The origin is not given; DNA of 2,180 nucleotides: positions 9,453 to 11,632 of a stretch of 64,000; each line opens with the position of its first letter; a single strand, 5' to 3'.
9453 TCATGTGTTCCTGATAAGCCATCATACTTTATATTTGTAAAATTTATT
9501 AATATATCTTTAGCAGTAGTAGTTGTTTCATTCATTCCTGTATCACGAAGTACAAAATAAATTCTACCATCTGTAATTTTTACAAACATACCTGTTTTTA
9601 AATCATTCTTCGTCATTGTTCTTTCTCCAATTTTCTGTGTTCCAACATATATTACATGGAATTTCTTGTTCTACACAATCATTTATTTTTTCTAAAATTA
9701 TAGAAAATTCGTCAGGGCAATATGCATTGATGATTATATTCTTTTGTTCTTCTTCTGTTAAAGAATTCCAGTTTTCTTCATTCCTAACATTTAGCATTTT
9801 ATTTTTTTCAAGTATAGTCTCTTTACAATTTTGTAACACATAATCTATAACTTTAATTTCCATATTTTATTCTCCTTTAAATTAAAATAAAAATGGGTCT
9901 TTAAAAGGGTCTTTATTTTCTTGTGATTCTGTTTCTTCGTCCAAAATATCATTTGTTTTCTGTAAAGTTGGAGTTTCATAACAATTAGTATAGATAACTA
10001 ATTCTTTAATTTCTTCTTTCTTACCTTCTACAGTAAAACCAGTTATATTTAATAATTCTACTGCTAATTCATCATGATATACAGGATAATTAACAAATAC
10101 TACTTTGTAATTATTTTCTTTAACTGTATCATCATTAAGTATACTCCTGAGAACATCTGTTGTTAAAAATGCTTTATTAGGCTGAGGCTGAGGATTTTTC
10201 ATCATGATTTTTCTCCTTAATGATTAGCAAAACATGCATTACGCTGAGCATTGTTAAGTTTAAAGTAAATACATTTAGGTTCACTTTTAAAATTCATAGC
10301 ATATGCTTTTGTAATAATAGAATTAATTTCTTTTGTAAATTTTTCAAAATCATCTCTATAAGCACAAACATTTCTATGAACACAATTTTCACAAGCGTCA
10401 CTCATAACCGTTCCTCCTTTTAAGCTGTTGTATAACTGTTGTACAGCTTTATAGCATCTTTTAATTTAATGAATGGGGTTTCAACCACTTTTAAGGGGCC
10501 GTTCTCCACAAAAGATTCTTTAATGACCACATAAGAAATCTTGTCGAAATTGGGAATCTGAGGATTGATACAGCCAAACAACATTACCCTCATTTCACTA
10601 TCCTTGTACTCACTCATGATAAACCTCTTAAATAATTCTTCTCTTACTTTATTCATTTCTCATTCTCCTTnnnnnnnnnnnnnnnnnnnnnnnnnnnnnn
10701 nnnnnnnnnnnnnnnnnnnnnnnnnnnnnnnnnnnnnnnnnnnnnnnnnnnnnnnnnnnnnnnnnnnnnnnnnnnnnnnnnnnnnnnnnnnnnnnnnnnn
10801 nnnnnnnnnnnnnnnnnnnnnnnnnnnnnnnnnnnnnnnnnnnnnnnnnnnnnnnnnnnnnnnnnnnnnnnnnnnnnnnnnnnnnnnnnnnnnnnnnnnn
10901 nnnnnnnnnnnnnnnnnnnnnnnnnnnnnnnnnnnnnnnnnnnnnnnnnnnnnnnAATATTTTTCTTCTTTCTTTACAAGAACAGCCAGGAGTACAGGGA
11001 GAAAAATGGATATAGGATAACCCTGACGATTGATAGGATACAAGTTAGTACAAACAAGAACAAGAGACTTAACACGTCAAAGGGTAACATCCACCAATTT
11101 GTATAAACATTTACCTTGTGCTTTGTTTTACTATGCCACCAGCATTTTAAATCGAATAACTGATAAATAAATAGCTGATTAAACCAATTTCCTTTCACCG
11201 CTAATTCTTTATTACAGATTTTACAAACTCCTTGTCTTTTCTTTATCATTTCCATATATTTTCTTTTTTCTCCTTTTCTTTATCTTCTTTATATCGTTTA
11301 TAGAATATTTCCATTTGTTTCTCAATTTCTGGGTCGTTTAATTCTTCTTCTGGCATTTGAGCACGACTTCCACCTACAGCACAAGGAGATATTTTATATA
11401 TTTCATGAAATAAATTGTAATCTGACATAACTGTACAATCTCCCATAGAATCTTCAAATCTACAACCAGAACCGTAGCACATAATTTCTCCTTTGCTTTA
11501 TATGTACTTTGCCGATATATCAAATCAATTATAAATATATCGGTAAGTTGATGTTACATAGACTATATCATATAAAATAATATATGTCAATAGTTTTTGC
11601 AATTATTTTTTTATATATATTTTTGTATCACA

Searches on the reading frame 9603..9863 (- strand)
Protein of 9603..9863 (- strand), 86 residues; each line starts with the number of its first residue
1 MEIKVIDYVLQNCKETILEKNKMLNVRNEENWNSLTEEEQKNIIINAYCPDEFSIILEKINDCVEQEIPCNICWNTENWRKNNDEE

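Call 34: search_protein_families(library=pfam, proteins=[window:9603-9863:-], max_evalue=0.01)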
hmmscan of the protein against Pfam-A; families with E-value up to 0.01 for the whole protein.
window:9603-9863:- (86 aa): 1 family
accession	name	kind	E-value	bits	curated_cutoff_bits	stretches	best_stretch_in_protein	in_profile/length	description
PF13919.11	ASXH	-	0.0053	17.2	25.8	1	8-82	15-83/130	Asx homology domain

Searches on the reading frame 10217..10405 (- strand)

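Call 34: search_protein_families(library=pfam, proteins=[window:10217-10405:-], max_evalue=0.01)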
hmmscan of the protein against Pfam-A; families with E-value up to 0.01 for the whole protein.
window:10217-10405:- (62 aa): 0 families

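Call 101: search_protein_families(library=padloc, proteins=[window:10217-10405:-], max_evalue=0.1)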
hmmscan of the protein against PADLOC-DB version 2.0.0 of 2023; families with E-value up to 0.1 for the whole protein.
window:10217-10405:- (62 aa): 1 family
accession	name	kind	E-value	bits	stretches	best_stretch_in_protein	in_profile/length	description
PDLC01477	Cas6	-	0.031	11.8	1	4-45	45-89/296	"CAS-I,CAS-II,CAS-III,CAS-IV,CAS-V,CAS-VI; crRNAmaturation"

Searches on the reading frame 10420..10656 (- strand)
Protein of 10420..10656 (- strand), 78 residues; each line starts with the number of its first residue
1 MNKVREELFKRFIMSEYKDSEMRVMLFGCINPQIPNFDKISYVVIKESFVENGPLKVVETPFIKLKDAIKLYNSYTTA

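Call 34: search_protein_families(library=pfam, proteins=[window:10420-10656:-], max_evalue=0.01)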
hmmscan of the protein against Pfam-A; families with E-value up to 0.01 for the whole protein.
window:10420-10656:- (78 aa): 0 families

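Call 74: search_protein_families(library=ncbifam, proteins=[window:10420-10656:-], max_evalue=1)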
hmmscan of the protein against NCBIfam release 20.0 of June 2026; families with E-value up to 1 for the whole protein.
window:10420-10656:- (78 aa): 0 families

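Call 101: search_protein_families(library=padloc, proteins=[window:10420-10656:-], max_evalue=0.1)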
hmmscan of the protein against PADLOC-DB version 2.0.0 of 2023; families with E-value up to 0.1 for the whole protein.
window:10420-10656:- (78 aa): 0 families

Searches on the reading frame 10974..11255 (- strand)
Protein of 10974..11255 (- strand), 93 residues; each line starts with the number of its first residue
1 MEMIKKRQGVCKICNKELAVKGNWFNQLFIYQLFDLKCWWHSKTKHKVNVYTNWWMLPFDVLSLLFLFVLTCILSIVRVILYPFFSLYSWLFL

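Call 34: search_protein_families(library=pfam, proteins=[window:10974-11255:-], max_evalue=0.01)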
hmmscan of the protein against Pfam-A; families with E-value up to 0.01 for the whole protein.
window:10974-11255:- (93 aa): 0 families

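Call 74: search_protein_families(library=ncbifam, proteins=[window:10974-11255:-], max_evalue=1)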
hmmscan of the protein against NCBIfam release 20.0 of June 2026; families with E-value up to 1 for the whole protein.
window:10974-11255:- (93 aa): 1 family
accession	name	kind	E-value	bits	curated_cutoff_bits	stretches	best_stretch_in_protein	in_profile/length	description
NF005974.0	PRK08061.1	equivalog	0.096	12.8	77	1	6-23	35-52/61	type Z 30S ribosomal protein S14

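Call 101: search_protein_families(library=padloc, proteins=[window:10974-11255:-], max_evalue=0.1)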
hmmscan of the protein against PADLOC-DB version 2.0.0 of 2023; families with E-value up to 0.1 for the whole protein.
window:10974-11255:- (93 aa): 0 families

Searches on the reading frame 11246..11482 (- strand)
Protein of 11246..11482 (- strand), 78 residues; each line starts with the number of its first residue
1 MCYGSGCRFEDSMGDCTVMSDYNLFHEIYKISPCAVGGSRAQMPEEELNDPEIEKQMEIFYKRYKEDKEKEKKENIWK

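Call 34: search_protein_families(library=pfam, proteins=[window:11246-11482:-], max_evalue=0.01)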
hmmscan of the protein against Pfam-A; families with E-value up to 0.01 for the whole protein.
window:11246-11482:- (78 aa): 0 families

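Call 101: search_protein_families(library=padloc, proteins=[window:11246-11482:-], max_evalue=0.1)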
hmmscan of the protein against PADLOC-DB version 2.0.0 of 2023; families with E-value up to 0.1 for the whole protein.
window:11246-11482:- (78 aa): 0 families
